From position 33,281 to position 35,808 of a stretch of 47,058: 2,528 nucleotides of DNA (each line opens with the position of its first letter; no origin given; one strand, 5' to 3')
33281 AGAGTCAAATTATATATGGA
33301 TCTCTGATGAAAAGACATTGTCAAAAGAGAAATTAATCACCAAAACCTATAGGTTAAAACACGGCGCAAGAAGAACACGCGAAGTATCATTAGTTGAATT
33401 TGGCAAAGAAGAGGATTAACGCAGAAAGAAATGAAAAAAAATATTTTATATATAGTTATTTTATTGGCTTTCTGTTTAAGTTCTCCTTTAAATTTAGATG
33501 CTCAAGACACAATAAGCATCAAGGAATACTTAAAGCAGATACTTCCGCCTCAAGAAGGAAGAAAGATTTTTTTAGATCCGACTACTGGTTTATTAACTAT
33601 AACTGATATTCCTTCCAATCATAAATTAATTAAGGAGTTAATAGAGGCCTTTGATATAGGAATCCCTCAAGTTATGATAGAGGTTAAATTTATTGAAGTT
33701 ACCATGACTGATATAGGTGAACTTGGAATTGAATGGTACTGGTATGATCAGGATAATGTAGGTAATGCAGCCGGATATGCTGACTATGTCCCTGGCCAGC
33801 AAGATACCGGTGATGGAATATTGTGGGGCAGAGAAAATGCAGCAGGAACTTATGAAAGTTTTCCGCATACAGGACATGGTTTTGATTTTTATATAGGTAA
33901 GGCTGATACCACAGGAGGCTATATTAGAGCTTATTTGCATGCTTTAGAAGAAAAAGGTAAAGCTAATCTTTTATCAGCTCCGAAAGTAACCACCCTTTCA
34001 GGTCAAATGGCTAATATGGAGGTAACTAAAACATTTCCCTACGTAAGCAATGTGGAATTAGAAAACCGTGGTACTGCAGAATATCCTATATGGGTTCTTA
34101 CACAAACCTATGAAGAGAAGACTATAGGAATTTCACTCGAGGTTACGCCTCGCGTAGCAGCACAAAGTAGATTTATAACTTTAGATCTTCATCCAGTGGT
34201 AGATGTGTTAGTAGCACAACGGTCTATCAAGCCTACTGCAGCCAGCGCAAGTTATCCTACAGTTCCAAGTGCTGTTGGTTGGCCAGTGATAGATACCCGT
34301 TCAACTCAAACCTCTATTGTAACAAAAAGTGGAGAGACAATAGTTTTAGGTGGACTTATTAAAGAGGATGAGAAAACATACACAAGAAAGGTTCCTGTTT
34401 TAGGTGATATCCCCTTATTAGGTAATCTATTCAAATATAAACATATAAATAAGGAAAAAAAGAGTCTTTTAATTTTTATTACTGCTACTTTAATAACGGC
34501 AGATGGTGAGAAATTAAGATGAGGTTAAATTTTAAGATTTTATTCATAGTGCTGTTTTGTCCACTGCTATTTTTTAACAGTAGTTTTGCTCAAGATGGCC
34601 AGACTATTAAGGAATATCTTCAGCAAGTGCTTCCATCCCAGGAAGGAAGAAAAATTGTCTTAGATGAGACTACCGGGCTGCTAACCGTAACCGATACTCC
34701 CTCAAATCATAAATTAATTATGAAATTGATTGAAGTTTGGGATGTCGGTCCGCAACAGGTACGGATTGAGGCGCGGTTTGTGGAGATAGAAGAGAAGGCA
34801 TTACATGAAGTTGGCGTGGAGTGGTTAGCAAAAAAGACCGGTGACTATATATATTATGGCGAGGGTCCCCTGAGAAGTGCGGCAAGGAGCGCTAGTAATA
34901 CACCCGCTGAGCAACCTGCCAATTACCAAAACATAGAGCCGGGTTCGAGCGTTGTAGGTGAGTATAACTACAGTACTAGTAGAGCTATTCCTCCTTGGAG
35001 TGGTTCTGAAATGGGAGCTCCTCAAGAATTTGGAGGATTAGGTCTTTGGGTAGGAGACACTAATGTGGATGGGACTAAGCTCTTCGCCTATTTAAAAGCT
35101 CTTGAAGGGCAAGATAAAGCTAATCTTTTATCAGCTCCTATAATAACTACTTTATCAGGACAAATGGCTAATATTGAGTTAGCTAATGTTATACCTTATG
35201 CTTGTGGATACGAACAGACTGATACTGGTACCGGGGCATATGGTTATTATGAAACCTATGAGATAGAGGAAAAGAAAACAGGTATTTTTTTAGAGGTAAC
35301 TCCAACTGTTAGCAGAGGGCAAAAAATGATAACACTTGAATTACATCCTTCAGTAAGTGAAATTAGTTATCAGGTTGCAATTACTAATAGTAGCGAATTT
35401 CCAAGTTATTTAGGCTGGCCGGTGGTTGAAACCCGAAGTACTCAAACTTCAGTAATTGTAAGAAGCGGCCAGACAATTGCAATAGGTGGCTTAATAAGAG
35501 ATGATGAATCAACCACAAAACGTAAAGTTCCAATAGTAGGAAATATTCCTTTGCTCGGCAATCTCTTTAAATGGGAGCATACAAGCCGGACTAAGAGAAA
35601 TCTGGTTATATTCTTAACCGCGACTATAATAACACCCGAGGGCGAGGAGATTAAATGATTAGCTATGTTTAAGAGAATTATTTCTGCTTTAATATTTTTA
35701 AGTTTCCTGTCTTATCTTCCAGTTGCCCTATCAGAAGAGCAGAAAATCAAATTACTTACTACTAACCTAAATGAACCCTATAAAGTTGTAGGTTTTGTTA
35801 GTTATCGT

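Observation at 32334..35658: Secretin N0-like domain detached onto a TPR/coiled-coil protein, followed by two minimal secretins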

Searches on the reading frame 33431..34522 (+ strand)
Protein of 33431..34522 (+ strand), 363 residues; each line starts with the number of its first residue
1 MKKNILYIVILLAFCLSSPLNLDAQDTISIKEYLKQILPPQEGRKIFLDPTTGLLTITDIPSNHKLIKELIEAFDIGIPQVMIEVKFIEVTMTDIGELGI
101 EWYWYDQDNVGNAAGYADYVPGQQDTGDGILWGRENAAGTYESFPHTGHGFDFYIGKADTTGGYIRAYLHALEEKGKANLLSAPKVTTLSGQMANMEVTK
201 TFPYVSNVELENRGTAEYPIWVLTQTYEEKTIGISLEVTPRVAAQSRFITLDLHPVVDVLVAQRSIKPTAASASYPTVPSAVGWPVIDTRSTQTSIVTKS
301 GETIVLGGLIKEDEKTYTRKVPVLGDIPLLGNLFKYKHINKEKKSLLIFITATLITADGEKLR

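Call 4: search_protein_families(library=pfam, proteins=[window:33431-34522:+], max_evalue=1)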
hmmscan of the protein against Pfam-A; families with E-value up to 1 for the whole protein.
window:33431-34522:+ (363 aa): 2 families
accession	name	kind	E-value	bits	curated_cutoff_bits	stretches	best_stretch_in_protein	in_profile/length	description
PF00263.26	Secretin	-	2e-43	148.3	27.5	1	171-355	1-168/169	Bacterial type II and III secretion system protein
PF03958.22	Secretin_N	-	3.2e-07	30.9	28.2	1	26-80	13-69/69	Bacterial type II/III secretion system short domain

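Call 6: search_protein_families(library=ncbifam, proteins=[window:33431-34522:+], max_evalue=0.1)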
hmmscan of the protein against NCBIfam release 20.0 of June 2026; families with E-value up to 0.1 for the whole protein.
window:33431-34522:+ (363 aa): 9 families
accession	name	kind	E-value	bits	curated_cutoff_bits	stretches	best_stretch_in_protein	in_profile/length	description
TIGR02517.1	type_II_gspD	equivalog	1e-51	176.2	351.35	1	44-358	301-593/600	type II secretion system secretin GspD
TIGR02519.1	pilus_MshL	equivalog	3.6e-48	164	250.2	1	47-354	2-289/290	pilus (MSHA type) biogenesis protein MshL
TIGR02515.1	IV_pilus_PilQ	subfamily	3.3e-45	154.8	284.35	1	45-354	136-426/428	type IV pilus secretin PilQ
NF042912.1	Amuc_1098_fam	equivalog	4.6e-38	130.8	750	2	168-363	579-804/805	Amuc_1098 family type IV pilus outer membrane protein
TIGR02516.1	type_III_yscC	equivalog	5.3e-29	101.1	238.45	1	43-356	198-462/463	type III secretion system outer membrane ring subunit SctC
NF010083.0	PRK13568.1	equivalog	7.4e-28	97.5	554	2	167-357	254-419/419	DNA uptake porin HofQ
NF007851.2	PRK10560.1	exception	3.7e-20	72.1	598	1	45-356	145-410/412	DNA uptake porin HofQ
NF011873.0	PRK15346.1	equivalog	2.7e-19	69.2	524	2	168-356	332-495/499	EscC/YscC/HrcC family type III secretion system outer membrane ring protein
TIGR02520.1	pilus_B_mal_scr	equivalog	1.1e-11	44.1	287.65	2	167-316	341-479/513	PilN family type IVB pilus formation outer membrane protein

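Call 8: search_solved_structures(query=window:33431-34522:+, max_evalue=0.001, show_alignments=1)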
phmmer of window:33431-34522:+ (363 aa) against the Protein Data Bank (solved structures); distinct sequences matched with E-value up to 0.001: 23.
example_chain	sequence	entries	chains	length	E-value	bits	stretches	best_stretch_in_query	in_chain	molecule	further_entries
5wq7_A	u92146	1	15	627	4e-25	91.9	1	46-358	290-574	Putative type II secretion system protein D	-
6w6m_A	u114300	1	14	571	2.9e-24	89.1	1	44-355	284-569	Type IV pilus secretin PilQ family protein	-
6i1x_A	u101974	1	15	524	2e-23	86.3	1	46-355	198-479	Type II secretion system protein D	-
5wln_G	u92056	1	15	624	2.8e-21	79.3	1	48-356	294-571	Type II secretion system protein D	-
3jc8_Qa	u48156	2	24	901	1.8e-20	76.6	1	42-355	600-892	PilQ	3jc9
4av2_A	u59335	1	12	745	1.9e-20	76.5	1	45-363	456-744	TYPE IV PILUS BIOGENESIS AND COMPETENCE PROTEIN PILQ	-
9sh1_A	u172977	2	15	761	1.3e-19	73.8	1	45-354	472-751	Type IV pilus biogenesis and competence protein PilQ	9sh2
6hcg_A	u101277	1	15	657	1.7e-19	73.4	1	51-356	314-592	Type II secretion system protein D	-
5w68_A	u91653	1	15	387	2.4e-19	72.9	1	154-356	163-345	Putative type II secretion protein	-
5zdh_A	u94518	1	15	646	2.8e-19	72.7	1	66-356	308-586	Type II secretion system protein D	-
6i1y_A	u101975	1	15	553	1.3e-18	70.5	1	52-356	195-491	General secretion pathway protein GspD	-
9k8v_A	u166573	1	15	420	8.7e-18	67.8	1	65-356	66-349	General secretion pathway protein D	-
5wq9_A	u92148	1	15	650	2.5e-17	66.3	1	65-356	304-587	Type II secretion system protein D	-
5wq8_A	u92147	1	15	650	4.5e-17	65.4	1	65-356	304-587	Type II secretion system protein D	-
9x0w_A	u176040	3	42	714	2.1e-16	63.3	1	66-355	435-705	Fimbrial assembly protein PilQ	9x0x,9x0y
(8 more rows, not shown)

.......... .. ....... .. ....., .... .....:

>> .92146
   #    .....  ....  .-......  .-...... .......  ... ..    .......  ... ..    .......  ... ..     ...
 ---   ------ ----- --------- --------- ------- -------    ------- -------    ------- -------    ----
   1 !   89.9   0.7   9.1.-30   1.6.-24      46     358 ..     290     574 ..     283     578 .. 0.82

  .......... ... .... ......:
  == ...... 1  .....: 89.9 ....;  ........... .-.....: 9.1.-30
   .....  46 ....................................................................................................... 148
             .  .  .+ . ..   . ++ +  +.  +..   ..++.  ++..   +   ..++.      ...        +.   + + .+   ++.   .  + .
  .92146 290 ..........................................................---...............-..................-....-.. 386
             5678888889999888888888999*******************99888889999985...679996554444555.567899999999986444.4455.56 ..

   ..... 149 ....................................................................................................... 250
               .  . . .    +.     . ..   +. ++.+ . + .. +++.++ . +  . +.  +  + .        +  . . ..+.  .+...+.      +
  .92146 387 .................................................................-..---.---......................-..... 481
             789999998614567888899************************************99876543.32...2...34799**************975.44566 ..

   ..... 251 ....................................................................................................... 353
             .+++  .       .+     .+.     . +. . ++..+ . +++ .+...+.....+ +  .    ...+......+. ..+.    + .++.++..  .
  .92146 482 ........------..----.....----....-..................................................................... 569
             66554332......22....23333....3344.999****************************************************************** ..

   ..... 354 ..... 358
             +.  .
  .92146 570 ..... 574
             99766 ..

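Call 18: find_homologous_proteins(query=window:33431-34522:+, max_evalue=1e-10)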
Query window:33431-34522:+ (363 aa): 3416 proteins with E <= 1e-10 among 8000 candidates; the best 120 are listed.
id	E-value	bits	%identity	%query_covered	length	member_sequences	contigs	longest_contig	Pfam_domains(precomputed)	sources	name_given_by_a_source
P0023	7.6e-240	813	100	100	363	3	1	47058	PF03958.23,PF00263.27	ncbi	-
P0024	6.2e-148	511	67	94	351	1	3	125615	PF03958.23,PF00263.27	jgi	jgi:type II secretory pathway component GspD/PulD (secretin)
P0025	1.2e-139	484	75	79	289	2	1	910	PF00263.27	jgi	jgi:type II secretory pathway component GspD/PulD (secretin)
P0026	3.9e-133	462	59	100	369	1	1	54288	PF03958.23,PF00263.27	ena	-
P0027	4.7e-127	442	56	94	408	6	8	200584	PF03958.23,PF00263.27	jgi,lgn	jgi:general secretion pathway protein D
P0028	1.4e-126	440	55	100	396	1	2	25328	PF03958.23,PF00263.27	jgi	jgi:general secretion pathway protein D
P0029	2.3e-125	436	56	94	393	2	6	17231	PF03958.23,PF00263.27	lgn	-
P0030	8.4e-124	431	54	98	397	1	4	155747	PF03958.23,PF00263.27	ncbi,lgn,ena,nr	ncbi:MAG: hypothetical protein KAJ66_05830 [Candidatus Omnitrophica bacterium]|nr:hypothetical prote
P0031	3.3e-123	429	56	98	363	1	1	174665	PF03958.23,PF00263.27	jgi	jgi:general secretion pathway protein D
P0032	7.8e-120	418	53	100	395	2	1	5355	PF03958.23,PF00263.27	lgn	-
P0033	1.9e-119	417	53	99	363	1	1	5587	PF03958.23,PF00263.27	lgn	-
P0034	3.5e-118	413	53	99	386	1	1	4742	PF03958.23,PF00263.27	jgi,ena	-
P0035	6.7e-117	409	51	99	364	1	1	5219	PF03958.23,PF00263.27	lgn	-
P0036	4.1e-114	399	49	99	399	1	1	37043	PF03958.23,PF00263.27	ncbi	ncbi:MAG: hypothetical protein ABH836_08630 [Candidatus Omnitrophota bacterium]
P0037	1.9e-113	397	52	92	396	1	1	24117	PF03958.23,PF00263.27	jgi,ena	-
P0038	2.1e-113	397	49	100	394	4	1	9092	PF03958.23,PF00263.27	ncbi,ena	-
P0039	7.7e-113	395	50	100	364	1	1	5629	PF03958.23,PF00263.27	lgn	-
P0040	1.9e-109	384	54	91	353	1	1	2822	PF03958.23,PF00263.27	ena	-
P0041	3.2e-106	374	51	100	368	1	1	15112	PF03958.23,PF00263.27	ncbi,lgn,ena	-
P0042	1.1e-104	368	45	100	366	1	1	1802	PF00263.27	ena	-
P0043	2.9e-104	367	48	100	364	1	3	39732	PF03958.23,PF00263.27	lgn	-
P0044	1.4e-103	365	49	99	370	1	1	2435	PF00263.27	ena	-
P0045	4.3e-103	363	48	99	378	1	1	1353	PF03958.23,PF00263.27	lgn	-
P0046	4.3e-103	363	52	93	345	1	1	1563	PF03958.23,PF00263.27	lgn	-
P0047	7.8e-103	362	48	99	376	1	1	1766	PF03958.23,PF00263.27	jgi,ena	-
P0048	2.6e-102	361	50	99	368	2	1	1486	PF03958.23,PF00263.27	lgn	-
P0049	7.5e-102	359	46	98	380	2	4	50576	PF03958.23,PF00263.27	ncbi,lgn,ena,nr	ncbi:MAG: type II secretion system protein GspD [Candidatus Omnitrophica bacterium]|nr:type II secre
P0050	8.7e-102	359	51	92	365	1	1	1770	PF03958.23,PF00263.27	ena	-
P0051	2.6e-101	357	47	98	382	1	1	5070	PF03958.23,PF00263.27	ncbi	-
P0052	2.7e-101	357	49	100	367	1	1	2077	PF00263.27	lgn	-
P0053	8.6e-101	356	49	99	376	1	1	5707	PF00263.27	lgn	-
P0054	1.2e-100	355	46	100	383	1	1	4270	PF03958.23,PF00263.27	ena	-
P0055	2.8e-100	354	49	100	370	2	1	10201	PF00263.27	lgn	-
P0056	2.9e-100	354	47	99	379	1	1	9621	PF03958.23,PF00263.27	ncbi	-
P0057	3.4e-100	354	46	99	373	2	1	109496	PF00263.27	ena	-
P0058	3.5e-100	354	49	100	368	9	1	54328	PF00263.27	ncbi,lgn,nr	ncbi:MAG: hypothetical protein Q8R05_05245 [Candidatus Omnitrophota bacterium]|nr:hypothetical prote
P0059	5.1e-100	353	49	94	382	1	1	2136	PF03958.23,PF00263.27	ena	-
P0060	5.3e-100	353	48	99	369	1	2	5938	PF03958.23,PF00263.27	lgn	-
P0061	6.5e-100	353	49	100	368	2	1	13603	PF03958.23,PF00263.27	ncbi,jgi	jgi:general secretion pathway protein D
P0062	8.9e-100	352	47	96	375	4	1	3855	PF03958.23,PF00263.27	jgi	-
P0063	1.6e-99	352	48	99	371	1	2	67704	PF03958.23,PF00263.27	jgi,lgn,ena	-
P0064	1.6e-99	352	50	94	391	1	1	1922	PF03958.23,PF00263.27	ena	-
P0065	1.6e-99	352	47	100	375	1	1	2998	PF03958.23,PF00263.27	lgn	-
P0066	1.8e-99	351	46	98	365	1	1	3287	PF00263.27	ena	-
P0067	2.3e-99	351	50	92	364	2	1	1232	PF03958.23,PF00263.27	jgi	jgi:general secretion pathway protein D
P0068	3.5e-99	350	47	98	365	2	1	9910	PF03958.23,PF00263.27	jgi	jgi:general secretion pathway protein D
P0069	5.7e-99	350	48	100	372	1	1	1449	PF03958.23,PF00263.27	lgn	-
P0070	6.5e-99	349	51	94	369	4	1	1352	PF03958.23,PF00263.27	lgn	-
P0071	6.7e-99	349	45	99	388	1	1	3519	PF03958.23,PF00263.27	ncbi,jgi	-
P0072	1.2e-98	349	48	98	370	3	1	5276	PF00263.27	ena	-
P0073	1.5e-98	348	46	94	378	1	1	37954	PF03958.23,PF00263.27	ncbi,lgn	-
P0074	1.5e-98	348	47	98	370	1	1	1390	PF03958.23,PF00263.27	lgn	-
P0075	1.6e-98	348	48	97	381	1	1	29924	PF03958.23,PF00263.27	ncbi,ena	-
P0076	1.7e-98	348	48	99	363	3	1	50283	PF00263.27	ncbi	ncbi:MAG: hypothetical protein V1883_01470 [Candidatus Omnitrophota bacterium]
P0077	2.0e-98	348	45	99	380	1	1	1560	PF03958.23,PF00263.27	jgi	-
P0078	3.2e-98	347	48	99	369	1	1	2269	PF03958.23,PF00263.27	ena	-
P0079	3.5e-98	347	46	100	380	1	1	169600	PF03958.23,PF00263.27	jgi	-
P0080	6.5e-98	346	49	93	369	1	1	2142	PF03958.23,PF00263.27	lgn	-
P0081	1.6e-97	345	48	99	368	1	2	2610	PF00263.27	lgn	-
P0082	1.7e-97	345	49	93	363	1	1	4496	PF03958.23,PF00263.27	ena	-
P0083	2.2e-97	344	48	98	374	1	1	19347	PF00263.27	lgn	-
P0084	5.9e-97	343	49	93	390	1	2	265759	PF03958.23,PF00263.27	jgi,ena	-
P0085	1.2e-96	342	48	99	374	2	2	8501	PF03958.23,PF00263.27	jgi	-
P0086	4.3e-96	340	48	99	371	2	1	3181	PF03958.23,PF00263.27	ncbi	-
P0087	4.6e-96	340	50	92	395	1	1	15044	PF03958.23,PF00263.27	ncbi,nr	ncbi:MAG: hypothetical protein JW800_00060 [Candidatus Omnitrophica bacterium]|nr:hypothetical prote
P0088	6.0e-96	340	46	97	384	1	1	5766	PF00263.27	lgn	-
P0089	1.2e-95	339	48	100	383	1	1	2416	PF00263.27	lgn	-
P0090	1.7e-95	338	49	100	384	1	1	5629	PF00263.27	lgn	-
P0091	2.0e-95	338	47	99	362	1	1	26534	PF00263.27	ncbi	-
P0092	3.5e-95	337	48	99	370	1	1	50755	PF03958.23,PF00263.27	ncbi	ncbi:MAG: hypothetical protein ABH847_00630 [Candidatus Omnitrophota bacterium]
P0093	1.2e-94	336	48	97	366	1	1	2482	PF00263.27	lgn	-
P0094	1.7e-94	335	49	92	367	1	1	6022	PF00263.27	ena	-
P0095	3.7e-94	334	48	100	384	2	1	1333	PF03958.23,PF00263.27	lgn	-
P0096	1.2e-93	332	46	97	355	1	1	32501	PF00263.27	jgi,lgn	-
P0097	1.8e-93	332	47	97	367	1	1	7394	PF00263.27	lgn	-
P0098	7.2e-93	330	47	95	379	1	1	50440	PF00263.27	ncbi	-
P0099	8.4e-93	329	47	95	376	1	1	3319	PF03958.23,PF00263.27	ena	-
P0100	8.8e-93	329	48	98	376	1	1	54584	PF00263.27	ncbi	-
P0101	1.1e-92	329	46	94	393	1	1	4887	PF03958.23,PF00263.27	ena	-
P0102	1.3e-92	329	47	99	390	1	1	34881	PF00263.27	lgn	-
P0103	1.6e-92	329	45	98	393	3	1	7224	PF03958.23,PF00263.27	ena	-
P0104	1.8e-92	328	49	98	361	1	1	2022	PF03958.23,PF00263.27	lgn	-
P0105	1.9e-92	328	47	100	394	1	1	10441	PF03958.23,PF00263.27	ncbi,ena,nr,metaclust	ncbi:MAG: hypothetical protein AMJ78_05840 [Omnitrophica WOR_2 bacterium SM23_29]|nr:MAG: hypothetic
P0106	4.1e-92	327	47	98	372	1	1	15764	PF03958.23,PF00263.27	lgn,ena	-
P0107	5.0e-92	327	46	100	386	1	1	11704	PF00263.27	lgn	-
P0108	6.9e-92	326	47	93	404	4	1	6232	PF00263.27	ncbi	-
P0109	7.4e-92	326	50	94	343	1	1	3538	PF03958.23,PF00263.27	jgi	jgi:general secretion pathway protein D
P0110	8.8e-92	326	47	98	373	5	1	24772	PF03958.23,PF00263.27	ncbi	-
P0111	1.0e-91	326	50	92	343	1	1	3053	PF03958.23,PF00263.27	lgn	-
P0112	1.6e-91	325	45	99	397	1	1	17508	PF00263.27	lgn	-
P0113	2.3e-91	325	47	100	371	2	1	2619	PF00263.27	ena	-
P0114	4.0e-91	324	48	93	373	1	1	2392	PF03958.23,PF00263.27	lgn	-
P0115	7.2e-91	323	46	99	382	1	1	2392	PF00263.27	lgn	-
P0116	7.2e-91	323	49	92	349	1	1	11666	PF03958.23,PF00263.27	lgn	-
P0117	8.6e-91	323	48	93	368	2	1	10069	PF03958.23,PF00263.27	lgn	-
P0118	1.1e-90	322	47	100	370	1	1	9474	PF00263.27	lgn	-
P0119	2.7e-90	321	45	100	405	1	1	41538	PF03958.23,PF00263.27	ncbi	ncbi:MAG: hypothetical protein V1933_04415 [Candidatus Omnitrophota bacterium]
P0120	3.7e-90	321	47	93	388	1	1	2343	PF00263.27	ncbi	-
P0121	4.5e-90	320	47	100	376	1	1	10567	PF00263.27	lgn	-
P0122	8.9e-90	319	47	98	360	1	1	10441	PF03958.23,PF00263.27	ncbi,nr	ncbi:MAG: hypothetical protein AMJ78_05835 [Omnitrophica WOR_2 bacterium SM23_29]|nr:MAG: hypothetic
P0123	9.6e-90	319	47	100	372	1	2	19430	PF00263.27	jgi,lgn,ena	-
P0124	1.5e-89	319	47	100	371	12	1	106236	PF03958.23,PF00263.27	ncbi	-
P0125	3.3e-89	318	50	91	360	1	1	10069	PF03958.23,PF00263.27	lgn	-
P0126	3.6e-89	317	48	94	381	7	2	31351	PF03958.23,PF00263.27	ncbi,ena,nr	ncbi:MAG: hypothetical protein A2879_01955 [Omnitrophica WOR_2 bacterium RIFCSPHIGHO2_01_FULL_49_10]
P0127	8.5e-89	316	49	91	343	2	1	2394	PF03958.23,PF00263.27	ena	-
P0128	9.0e-89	316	49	91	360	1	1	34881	PF03958.23,PF00263.27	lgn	-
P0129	1.1e-88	316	43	99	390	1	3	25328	PF03958.23,PF00263.27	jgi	jgi:general secretion pathway protein D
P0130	1.8e-88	315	45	100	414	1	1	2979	PF00263.27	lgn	-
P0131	1.9e-88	315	46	98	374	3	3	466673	PF03958.23,PF00263.27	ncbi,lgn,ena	-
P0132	2.2e-88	315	44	100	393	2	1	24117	PF03958.23,PF00263.27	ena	-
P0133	2.7e-88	315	47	96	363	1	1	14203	PF03958.23,PF00263.27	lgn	-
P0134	2.8e-88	315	48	93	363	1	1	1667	PF03958.23,PF00263.27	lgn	-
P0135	3.5e-88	314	47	91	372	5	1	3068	PF03958.23,PF00263.27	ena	-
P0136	3.8e-88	314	46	98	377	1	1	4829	PF00263.27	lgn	-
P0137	4.7e-88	314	46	100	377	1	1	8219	PF00263.27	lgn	-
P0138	5.9e-88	313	49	92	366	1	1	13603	PF03958.23,PF00263.27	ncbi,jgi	jgi:type II secretory pathway component GspD/PulD (secretin)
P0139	6.0e-88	313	48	92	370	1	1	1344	PF00263.27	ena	-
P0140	8.7e-88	313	46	96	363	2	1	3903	PF03958.23,PF00263.27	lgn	-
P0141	1.6e-87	312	44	93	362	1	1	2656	PF03958.23,PF00263.27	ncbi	-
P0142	1.9e-87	312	45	98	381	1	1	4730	PF03958.23,PF00263.27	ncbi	-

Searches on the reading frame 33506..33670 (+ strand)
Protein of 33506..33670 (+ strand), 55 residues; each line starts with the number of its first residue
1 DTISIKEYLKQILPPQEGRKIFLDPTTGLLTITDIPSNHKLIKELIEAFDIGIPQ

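Call 57: search_protein_families(library=pfam, proteins=[window:33506-33670:+], max_evalue=1)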
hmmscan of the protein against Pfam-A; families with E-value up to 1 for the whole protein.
seq(55 aa): 2 families
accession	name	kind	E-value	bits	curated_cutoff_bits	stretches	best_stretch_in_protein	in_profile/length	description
PF03958.22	Secretin_N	-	1.6e-08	35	28.2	1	5-55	14-69/69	Bacterial type II/III secretion system short domain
PF15232.11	DUF4585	-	0.031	14.8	27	1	15-40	3-28/73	Domain of unknown function (DUF4585)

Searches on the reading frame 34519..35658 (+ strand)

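Call 4: search_protein_families(library=pfam, proteins=[window:34519-35658:+], max_evalue=1)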
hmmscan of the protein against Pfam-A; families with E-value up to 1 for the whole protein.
window:34519-35658:+ (379 aa): 2 families
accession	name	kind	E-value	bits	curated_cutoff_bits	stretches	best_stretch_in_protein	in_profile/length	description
PF00263.26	Secretin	-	8.6e-43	146.3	27.5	1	194-371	1-168/169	Bacterial type II and III secretion system protein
PF03958.22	Secretin_N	-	1.1e-08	35.6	28.2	1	29-80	13-69/69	Bacterial type II/III secretion system short domain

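Call 6: search_protein_families(library=ncbifam, proteins=[window:34519-35658:+], max_evalue=0.1)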
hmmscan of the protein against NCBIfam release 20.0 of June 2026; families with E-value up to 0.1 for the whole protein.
window:34519-35658:+ (379 aa): 9 families
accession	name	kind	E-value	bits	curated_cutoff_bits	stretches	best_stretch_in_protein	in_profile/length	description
TIGR02517.1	type_II_gspD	equivalog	4.3e-54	184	351.35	1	39-374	296-593/600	type II secretion system secretin GspD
TIGR02519.1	pilus_MshL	equivalog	4.3e-43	147.4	250.2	1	47-371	2-290/290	pilus (MSHA type) biogenesis protein MshL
TIGR02515.1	IV_pilus_PilQ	subfamily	5e-43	147.7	284.35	1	35-371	127-427/428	type IV pilus secretin PilQ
NF042912.1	Amuc_1098_fam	equivalog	5.1e-42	143.9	750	2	250-378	660-803/805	Amuc_1098 family type IV pilus outer membrane protein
NF010083.0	PRK13568.1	equivalog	3.2e-32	111.8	554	2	183-372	247-418/419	DNA uptake porin HofQ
TIGR02516.1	type_III_yscC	equivalog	5.9e-31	107.5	238.45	1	41-372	196-462/463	type III secretion system outer membrane ring subunit SctC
NF007851.2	PRK10560.1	exception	9e-24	84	598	2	182-372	238-410/412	DNA uptake porin HofQ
NF011873.0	PRK15346.1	equivalog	1.1e-16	60.6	524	1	188-366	329-488/499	EscC/YscC/HrcC family type III secretion system outer membrane ring protein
TIGR02520.1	pilus_B_mal_scr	equivalog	1.1e-11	44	287.65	2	185-343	338-490/513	PilN family type IVB pilus formation outer membrane protein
